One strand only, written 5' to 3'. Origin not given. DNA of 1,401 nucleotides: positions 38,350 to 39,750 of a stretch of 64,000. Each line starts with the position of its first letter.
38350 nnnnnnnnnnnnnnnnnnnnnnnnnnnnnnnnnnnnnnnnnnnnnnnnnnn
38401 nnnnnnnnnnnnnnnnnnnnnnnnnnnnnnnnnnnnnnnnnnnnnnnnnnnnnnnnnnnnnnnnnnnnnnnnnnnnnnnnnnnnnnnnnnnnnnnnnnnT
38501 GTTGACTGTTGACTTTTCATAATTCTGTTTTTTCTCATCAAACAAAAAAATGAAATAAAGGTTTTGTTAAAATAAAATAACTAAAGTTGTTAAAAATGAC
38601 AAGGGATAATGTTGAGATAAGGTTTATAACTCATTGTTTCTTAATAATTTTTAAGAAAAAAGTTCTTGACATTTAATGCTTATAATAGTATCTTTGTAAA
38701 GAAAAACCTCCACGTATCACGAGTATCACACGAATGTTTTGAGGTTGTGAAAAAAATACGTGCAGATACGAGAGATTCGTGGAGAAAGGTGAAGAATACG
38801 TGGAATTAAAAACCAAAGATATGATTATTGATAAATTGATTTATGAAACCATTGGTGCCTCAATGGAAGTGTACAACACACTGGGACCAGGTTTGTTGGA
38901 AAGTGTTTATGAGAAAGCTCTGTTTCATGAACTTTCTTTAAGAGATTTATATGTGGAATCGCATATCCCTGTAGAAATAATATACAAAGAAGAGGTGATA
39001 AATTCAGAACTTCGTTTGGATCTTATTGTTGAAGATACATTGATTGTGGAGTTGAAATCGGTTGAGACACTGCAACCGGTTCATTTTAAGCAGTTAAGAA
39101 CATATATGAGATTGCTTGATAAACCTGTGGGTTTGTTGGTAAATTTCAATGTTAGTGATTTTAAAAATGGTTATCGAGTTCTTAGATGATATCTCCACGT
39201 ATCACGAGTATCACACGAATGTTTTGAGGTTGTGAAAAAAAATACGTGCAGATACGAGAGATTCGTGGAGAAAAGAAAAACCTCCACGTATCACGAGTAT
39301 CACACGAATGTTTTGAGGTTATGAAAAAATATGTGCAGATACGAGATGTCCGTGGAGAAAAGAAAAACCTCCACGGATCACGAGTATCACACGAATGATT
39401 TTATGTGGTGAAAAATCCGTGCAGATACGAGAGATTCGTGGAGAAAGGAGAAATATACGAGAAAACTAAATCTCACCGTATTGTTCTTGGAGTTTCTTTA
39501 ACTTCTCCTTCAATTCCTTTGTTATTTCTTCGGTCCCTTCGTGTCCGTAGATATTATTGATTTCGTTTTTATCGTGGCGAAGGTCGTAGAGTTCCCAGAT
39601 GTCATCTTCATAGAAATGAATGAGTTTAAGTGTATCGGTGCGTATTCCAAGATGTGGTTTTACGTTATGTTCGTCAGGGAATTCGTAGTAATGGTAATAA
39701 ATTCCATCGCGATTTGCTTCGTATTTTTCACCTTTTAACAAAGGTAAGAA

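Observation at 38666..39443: REPtron-like unit: a GxxExxY PD-(D/E)XK gene tightly bracketed by 1+3 copies of a 75-78 bp palindromic repeat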

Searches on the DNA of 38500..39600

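Call 8: search_rna_families(source=window, start=38500, end=39600, threshold=evalue, max_evalue=10, show_alignments=3)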
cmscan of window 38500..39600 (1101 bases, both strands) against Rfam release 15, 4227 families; matches with E-value up to 10: 5.
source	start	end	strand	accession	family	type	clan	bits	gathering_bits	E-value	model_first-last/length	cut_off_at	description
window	39337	39389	-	RF00641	mir-154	Gene; miRNA;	CL00149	18.8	52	1.6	1-82/82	no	mir-154 microRNA precursor family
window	38976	39027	+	RF01743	leu-phe_leader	Cis-reg; leader;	-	17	70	7.6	1-162/162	no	leu/phe leader RNA from Lactococcus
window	39190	39273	+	RF01997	mir-969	Gene; miRNA;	-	15.7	61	9.6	1-86/86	no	mir-969 microRNA precursor family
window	38595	38681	+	RF01461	rli24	Gene; sRNA;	-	15.3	100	7.2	1-158/158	no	Listeria sRNA rli22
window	39354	39400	+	RF01128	sR43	Gene; snRNA; snoRNA; CD-box;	-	11.1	45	7.3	1-56/56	no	Small nucleolar RNA sR42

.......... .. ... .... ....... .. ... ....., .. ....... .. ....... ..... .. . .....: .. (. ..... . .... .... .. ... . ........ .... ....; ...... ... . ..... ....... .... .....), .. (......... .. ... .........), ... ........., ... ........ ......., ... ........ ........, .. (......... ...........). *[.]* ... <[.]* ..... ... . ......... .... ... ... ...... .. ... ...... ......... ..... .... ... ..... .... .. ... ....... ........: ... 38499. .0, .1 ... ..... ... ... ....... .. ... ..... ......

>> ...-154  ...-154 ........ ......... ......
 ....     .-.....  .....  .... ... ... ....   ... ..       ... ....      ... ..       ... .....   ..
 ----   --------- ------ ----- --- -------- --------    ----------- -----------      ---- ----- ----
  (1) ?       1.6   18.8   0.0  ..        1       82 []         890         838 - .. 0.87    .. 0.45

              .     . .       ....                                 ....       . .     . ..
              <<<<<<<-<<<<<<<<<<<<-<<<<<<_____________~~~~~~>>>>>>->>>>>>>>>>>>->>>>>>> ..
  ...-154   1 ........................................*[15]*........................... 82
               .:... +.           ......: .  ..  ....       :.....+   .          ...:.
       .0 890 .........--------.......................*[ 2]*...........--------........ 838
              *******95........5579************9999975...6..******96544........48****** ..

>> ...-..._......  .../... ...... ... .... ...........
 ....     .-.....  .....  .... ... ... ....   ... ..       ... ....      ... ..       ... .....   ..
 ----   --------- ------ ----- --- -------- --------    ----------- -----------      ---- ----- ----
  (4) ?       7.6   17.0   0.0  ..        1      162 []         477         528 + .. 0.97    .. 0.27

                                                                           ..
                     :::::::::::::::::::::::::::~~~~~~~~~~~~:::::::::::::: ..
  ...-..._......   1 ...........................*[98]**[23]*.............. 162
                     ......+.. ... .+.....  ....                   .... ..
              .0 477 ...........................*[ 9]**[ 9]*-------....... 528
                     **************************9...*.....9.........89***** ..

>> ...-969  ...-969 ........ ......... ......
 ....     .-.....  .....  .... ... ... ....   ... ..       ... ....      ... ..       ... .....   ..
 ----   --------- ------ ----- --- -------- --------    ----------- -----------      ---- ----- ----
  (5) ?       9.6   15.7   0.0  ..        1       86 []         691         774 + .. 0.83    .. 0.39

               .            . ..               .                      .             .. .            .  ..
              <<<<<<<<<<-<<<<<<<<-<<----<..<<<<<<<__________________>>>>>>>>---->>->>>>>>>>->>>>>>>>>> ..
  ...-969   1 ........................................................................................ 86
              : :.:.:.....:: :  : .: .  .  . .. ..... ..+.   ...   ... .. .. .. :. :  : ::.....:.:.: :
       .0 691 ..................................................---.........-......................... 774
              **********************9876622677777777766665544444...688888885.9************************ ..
